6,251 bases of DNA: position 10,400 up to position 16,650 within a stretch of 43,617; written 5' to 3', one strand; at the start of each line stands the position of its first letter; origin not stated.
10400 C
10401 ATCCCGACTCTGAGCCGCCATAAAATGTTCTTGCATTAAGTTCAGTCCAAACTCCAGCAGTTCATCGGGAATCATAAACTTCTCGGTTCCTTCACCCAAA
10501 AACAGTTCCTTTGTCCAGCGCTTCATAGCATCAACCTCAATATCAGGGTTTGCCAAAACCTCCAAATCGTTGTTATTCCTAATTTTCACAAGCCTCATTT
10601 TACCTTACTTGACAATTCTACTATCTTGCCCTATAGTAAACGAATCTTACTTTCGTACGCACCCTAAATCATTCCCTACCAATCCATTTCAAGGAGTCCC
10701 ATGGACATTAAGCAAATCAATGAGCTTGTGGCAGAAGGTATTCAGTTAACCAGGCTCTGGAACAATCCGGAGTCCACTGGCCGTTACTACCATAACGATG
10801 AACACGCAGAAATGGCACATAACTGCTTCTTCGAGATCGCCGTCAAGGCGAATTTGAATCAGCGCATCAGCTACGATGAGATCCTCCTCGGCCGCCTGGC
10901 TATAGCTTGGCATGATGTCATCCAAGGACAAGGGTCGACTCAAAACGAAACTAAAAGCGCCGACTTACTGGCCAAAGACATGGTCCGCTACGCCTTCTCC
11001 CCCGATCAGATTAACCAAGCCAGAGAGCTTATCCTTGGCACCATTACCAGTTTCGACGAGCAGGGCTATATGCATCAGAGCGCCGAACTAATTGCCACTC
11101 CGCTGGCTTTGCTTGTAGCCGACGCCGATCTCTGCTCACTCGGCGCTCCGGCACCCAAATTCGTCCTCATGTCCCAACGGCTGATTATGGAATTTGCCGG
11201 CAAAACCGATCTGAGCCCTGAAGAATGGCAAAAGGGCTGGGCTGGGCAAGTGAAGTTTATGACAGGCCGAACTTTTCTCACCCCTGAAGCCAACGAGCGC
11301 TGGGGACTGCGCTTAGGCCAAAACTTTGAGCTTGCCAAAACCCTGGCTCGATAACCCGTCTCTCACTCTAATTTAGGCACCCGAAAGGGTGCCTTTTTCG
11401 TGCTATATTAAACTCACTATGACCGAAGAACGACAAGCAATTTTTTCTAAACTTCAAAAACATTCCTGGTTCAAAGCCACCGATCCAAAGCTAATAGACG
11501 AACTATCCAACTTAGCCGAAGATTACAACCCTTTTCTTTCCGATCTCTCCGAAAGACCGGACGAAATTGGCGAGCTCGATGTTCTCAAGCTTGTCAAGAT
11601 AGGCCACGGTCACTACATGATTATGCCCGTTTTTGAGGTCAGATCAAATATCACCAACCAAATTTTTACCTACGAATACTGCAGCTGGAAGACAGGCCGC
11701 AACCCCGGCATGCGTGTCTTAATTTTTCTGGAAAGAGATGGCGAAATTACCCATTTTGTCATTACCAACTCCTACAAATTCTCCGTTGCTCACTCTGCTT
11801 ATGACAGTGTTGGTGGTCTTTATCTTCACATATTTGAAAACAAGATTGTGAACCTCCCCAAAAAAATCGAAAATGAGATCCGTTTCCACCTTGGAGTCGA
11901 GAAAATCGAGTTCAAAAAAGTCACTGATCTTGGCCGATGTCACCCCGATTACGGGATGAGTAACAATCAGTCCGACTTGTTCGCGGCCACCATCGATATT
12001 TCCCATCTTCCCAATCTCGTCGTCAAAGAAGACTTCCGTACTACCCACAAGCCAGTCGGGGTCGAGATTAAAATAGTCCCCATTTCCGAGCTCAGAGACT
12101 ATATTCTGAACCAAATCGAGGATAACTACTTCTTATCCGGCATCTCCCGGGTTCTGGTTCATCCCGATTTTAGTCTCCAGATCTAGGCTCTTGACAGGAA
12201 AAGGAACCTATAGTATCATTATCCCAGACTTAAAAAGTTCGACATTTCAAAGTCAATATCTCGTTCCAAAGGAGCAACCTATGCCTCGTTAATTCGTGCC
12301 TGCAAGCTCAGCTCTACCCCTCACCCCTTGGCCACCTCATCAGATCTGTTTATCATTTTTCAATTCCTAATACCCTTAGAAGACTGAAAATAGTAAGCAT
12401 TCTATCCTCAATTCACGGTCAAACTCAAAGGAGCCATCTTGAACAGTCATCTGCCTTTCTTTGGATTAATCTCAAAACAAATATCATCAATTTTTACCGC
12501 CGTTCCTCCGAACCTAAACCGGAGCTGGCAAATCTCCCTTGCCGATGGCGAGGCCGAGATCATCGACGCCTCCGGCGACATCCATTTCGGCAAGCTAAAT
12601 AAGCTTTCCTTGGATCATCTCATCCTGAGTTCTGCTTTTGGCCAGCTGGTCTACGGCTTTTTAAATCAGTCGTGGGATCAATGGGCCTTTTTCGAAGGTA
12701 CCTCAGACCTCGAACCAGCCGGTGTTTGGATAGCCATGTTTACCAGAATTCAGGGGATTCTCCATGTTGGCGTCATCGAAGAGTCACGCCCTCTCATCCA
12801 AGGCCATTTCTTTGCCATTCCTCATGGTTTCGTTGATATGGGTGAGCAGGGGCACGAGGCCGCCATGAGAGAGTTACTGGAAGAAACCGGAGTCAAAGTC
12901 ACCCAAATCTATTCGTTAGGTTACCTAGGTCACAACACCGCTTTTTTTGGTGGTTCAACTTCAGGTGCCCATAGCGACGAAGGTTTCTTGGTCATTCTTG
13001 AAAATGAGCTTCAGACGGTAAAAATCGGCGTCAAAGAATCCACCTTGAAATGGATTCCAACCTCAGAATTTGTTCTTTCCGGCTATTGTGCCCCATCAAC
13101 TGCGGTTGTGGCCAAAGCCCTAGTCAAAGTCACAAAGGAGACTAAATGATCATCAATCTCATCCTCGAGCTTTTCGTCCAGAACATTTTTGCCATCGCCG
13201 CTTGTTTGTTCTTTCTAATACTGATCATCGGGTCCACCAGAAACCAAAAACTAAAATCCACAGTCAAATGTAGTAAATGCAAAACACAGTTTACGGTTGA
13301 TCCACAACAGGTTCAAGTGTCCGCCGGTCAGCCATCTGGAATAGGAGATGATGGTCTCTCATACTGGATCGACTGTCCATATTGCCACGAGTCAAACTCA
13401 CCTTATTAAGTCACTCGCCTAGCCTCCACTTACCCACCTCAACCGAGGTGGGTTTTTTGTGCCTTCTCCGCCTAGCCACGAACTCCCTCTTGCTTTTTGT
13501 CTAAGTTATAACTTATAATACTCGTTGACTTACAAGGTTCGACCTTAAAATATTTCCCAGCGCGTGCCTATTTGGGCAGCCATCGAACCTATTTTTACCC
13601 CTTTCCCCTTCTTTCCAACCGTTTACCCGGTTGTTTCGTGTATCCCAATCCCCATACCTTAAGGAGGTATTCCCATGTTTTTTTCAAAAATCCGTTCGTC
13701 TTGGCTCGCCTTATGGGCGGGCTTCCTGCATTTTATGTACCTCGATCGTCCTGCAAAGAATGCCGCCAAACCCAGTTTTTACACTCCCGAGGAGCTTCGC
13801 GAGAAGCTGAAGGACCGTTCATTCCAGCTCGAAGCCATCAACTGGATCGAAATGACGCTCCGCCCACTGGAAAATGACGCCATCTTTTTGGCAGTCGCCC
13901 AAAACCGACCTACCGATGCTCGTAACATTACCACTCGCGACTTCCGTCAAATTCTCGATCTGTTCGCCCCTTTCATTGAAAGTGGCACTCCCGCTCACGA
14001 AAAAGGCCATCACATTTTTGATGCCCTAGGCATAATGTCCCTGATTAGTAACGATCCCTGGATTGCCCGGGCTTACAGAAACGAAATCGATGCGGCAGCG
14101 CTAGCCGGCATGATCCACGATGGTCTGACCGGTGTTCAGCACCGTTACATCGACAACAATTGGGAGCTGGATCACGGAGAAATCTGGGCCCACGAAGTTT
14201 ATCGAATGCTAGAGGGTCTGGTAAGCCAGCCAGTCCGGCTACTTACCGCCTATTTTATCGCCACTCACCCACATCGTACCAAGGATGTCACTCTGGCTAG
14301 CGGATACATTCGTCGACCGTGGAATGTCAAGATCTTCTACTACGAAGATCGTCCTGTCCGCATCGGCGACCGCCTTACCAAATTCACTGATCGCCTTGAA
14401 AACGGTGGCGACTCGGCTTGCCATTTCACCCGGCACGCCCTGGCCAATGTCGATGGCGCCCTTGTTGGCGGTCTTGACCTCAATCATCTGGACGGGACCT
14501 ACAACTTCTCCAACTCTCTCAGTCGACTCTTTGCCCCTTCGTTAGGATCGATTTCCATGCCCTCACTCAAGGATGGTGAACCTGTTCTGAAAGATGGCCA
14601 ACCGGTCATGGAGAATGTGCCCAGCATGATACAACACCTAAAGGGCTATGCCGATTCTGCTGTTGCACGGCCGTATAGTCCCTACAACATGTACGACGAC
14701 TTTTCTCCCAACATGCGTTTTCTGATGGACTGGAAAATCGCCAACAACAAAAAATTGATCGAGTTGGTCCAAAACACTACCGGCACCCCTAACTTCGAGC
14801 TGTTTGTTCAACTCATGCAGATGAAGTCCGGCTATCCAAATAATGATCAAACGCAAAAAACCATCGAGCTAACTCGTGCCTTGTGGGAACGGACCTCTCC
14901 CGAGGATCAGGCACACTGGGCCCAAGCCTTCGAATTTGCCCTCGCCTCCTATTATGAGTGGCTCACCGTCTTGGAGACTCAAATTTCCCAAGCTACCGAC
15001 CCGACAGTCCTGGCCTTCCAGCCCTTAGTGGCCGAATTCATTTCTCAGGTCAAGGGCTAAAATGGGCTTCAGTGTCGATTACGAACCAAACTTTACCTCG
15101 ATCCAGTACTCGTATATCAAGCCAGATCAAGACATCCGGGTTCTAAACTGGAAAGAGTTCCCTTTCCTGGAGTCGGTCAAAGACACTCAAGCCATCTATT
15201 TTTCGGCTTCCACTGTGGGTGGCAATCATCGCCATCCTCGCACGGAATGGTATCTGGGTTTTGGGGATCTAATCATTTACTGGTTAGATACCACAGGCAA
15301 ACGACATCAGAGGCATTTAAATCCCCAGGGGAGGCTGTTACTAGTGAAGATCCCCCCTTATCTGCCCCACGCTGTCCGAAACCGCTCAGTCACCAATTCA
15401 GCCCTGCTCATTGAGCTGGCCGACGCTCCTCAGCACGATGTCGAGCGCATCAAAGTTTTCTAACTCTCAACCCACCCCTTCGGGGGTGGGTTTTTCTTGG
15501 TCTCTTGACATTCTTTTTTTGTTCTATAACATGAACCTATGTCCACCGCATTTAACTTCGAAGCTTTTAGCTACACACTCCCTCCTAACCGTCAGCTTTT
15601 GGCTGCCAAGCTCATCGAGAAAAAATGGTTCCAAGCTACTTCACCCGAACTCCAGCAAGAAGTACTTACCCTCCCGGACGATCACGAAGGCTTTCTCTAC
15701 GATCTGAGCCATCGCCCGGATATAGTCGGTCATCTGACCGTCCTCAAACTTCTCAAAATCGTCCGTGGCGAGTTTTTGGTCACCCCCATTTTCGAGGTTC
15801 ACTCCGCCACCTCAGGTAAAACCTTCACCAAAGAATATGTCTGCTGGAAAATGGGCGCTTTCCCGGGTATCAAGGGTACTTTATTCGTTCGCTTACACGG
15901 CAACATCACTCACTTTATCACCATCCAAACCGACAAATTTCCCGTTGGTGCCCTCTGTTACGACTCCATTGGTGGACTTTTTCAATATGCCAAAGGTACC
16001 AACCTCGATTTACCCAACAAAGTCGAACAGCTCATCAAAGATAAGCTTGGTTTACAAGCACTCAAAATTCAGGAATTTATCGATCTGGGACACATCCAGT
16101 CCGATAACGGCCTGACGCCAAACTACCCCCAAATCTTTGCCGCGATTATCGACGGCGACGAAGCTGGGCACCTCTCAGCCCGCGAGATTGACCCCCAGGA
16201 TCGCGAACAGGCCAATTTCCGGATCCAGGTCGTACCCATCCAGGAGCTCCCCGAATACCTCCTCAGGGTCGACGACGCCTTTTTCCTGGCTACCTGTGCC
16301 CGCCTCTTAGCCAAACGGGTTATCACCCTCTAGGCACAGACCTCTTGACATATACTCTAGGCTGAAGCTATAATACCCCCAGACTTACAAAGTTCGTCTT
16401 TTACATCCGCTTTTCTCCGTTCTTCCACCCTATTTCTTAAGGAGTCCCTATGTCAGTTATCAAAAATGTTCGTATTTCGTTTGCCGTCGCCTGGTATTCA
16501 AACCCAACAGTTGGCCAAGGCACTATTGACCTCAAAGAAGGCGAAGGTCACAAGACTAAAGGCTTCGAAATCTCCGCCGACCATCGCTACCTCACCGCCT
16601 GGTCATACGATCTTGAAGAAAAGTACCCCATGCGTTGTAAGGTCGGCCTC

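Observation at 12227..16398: Conserved 17-nt element positioned exactly 7 nt after the -10 box of three adjacent operons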

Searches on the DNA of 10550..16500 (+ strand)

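Call 35: search_rna_families(source=window, start=10550, end=16500, threshold=evalue, max_evalue=5)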
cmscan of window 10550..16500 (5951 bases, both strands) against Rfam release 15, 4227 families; matches with E-value up to 5: 1.
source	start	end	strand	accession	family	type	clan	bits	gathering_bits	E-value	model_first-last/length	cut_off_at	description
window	12306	12347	-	RF01119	sR32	Gene; snRNA; snoRNA; CD-box;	-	13.6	40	4.2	1-57/57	no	Small nucleolar RNA sR32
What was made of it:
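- On Any Rfam 15 RNA family: E-value scan of 10550-16500: one chance-level snoRNA hit at E=4.2 (call 35).
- Closest known: Riboswitch-type or attenuator-type structured leaders. Different: There is no Rfam family match even at E<=5 (call 35).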

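Call 41: search_with_rna_model(model_id=R1, sources=[L002, L005, L006, L007, L009, L010, L012, L013, L014, L015, L016, L025, L026, L027, L031, L032, L033, L034, L035, L037, L038, L039, L040, L041, L042, L043, L044, L045, L046, L047, L048, L049, L050], max_evalue=1)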
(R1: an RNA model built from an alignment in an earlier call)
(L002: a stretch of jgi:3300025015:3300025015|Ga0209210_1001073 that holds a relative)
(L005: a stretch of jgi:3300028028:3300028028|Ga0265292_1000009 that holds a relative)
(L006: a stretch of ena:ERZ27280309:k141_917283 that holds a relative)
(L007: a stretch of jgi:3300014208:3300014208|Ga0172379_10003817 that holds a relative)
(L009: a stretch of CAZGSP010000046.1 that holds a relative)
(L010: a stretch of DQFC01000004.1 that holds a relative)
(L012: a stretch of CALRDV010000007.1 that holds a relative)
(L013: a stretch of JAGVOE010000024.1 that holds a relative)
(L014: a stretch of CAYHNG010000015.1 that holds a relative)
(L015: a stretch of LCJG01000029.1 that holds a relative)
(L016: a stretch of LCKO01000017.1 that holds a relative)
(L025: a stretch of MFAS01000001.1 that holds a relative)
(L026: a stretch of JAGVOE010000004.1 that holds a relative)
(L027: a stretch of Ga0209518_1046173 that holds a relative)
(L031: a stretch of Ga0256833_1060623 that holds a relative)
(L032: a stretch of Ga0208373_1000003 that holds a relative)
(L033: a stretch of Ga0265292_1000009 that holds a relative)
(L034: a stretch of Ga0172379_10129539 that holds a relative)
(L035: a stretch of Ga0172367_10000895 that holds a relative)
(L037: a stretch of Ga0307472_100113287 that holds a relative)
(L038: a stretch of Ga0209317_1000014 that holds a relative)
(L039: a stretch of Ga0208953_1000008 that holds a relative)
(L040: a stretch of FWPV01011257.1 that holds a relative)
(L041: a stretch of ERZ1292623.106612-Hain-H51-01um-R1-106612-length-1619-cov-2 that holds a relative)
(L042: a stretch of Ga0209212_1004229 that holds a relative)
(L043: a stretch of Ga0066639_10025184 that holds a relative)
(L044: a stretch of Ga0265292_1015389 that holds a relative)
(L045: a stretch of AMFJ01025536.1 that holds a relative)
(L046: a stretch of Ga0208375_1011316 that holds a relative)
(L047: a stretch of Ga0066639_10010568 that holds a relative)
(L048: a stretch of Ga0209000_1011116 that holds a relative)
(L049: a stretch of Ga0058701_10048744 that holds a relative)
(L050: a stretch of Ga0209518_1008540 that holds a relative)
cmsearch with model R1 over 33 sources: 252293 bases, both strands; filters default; matches with E-value up to 1: 47.
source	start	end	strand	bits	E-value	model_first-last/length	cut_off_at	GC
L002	11363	11387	+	40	3.1e-08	1-25/25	no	0.4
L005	12223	12247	+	40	3.1e-08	1-25/25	no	0.4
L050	6201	6225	+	40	3.1e-08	1-25/25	no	0.4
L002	8824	8848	+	39.9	3.3e-08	1-25/25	no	0.36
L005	9716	9740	+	39.9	3.3e-08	1-25/25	no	0.36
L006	9835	9859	+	39.9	3.3e-08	1-25/25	no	0.36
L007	9853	9877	+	39.9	3.3e-08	1-25/25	no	0.36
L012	5469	5493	+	39.9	3.3e-08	1-25/25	no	0.36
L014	3452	3476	+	39.9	3.3e-08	1-25/25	no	0.36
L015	1820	1844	-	39.9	3.3e-08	1-25/25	no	0.36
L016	1120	1144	-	39.9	3.3e-08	1-25/25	no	0.36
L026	4757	4781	-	39.9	3.3e-08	1-25/25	no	0.36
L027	1797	1821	-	39.9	3.3e-08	1-25/25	no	0.36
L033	616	640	+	39.9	3.3e-08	1-25/25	no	0.36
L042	8673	8697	-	39.9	3.3e-08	1-25/25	no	0.36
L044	1645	1669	-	39.9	3.3e-08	1-25/25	no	0.36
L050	3662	3686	+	39.9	3.3e-08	1-25/25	no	0.36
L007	13678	13702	+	39.5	4.2e-08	1-25/25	no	0.36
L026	1919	1943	-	39.2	5.1e-08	1-25/25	no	0.44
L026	5380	5404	-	38.7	7.2e-08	1-25/25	no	0.32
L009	1195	1219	+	38.4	8.5e-08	1-25/25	no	0.36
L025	7551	7575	+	38.4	8.5e-08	1-25/25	no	0.36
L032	867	891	+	38.4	8.5e-08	1-25/25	no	0.36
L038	347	371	+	38.4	8.5e-08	1-25/25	no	0.36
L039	2431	2455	-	38.4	8.5e-08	1-25/25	no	0.36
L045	4367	4391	+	38.4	8.5e-08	1-25/25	no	0.36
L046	2497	2521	-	38.4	8.5e-08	1-25/25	no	0.36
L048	2282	2306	+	38.4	8.5e-08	1-25/25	no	0.36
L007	9344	9368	+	37.9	1.2e-07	1-25/25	no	0.28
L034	1838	1862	-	37.6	1.5e-07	1-25/25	no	0.32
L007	12693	12717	+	35.9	4.3e-07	1-25/25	no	0.32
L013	3859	3883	-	35.9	4.3e-07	1-25/25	no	0.32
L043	130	154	+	35.9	4.3e-07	1-25/25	no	0.32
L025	6833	6857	+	35.2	6.5e-07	1-25/25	no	0.28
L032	149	173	+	35.2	6.5e-07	1-25/25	no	0.28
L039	3149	3173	-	35.2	6.5e-07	1-25/25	no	0.28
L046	3215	3239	-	35.2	6.5e-07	1-25/25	no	0.28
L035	6193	6217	-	28.9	3.6e-05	1-25/25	no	0.24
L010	1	20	-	28.3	5.3e-05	1-20/25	3'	0.45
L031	918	941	+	24.2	0.00072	1-25/25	no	0.29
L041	1484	1508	-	23.8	0.00095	1-25/25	no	0.4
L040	12106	12126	-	23.3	0.0013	1-21/25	no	0.29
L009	109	133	+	21.9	0.0032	1-25/25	no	0.28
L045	3281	3305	+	21.9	0.0032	1-25/25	no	0.28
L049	3461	3480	-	17.8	0.044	1-20/25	no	0.4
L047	5996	6015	+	17.5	0.051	1-20/25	no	0.5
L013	2373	2399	-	14.1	0.44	1-25/25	no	0.44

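Call 62: search_with_rna_model(model_id=R1, sources=[L051, L052, L053], filters=off, max_evalue=5, show_alignments=8)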
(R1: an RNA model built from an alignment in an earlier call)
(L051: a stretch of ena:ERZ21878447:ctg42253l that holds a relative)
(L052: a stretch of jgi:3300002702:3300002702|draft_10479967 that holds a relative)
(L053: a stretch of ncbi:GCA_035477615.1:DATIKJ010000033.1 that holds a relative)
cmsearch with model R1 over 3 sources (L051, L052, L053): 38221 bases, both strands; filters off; matches with E-value up to 5: 14.
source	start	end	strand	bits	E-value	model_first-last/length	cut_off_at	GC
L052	6670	6694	+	40.1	4.3e-09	1-25/25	no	0.28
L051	7881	7905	+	35.4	9e-08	1-25/25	no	0.44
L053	1168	1192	+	28.4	7.8e-06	1-25/25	no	0.32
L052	7883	7907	+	25.1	6.1e-05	1-25/25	no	0.28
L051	6214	6238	+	16.5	0.015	1-25/25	no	0.28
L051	11554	11579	+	14.7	0.047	1-25/25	no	0.31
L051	10633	10658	+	14.2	0.065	1-25/25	no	0.31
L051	9462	9487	+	13.4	0.11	1-25/25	no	0.27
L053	1774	1798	+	12.7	0.17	1-25/25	no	0.32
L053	4996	5020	+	10.9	0.54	1-25/25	no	0.12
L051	8120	8153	-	8.4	2.5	1-25/25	no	0.53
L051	16357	16367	-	7.9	3.5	1-25/25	no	0.18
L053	3407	3417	+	7.6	4.2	1-25/25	no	0.27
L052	950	971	+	7.6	4.2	1-25/25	no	0.18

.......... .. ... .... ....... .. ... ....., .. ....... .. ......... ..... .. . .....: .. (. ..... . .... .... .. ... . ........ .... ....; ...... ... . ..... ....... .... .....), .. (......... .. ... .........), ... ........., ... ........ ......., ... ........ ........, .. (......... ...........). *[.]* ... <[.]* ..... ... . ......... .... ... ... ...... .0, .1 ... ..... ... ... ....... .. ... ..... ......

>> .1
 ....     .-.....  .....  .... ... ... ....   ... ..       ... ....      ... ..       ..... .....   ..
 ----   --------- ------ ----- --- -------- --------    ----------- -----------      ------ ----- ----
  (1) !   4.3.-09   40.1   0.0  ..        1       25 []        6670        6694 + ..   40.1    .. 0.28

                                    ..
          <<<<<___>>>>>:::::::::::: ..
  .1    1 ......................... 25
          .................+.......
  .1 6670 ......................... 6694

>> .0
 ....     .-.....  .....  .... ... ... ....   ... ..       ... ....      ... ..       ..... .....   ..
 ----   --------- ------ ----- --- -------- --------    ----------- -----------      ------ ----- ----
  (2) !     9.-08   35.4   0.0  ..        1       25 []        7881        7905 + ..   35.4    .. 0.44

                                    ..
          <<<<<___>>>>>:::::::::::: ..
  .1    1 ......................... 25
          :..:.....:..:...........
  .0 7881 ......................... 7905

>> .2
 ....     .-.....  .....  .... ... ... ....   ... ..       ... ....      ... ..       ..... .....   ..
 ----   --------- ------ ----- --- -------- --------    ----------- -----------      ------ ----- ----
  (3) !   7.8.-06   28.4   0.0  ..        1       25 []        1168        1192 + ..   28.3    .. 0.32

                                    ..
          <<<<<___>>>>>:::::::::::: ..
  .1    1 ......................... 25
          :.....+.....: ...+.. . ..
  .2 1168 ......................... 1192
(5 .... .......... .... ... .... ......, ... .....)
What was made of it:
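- Tried and rejected: The CG is not conserved in distant relatives (call 62).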

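Call 68: search_with_rna_model(model_id=R1, sources=[L054, L055], filters=off, max_evalue=5)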
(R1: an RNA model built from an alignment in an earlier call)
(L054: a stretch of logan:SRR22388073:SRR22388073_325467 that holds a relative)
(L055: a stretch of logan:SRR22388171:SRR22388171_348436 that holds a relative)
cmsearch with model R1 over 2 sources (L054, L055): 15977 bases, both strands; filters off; matches with E-value up to 5: 7.
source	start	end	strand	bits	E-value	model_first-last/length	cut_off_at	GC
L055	1560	1584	+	39.9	2.1e-09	1-25/25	no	0.36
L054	3255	3279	+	32.2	2.7e-07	1-25/25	no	0.32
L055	3340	3364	+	30.5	8.4e-07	1-25/25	no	0.36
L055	3677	3696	-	9.3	0.62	1-25/25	no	0.35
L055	4625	4653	+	8.5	1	1-25/25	no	0.48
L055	7667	7677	-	7.9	1.5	1-25/25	no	0.18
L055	9181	9191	-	7.1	2.4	1-25/25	no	0.27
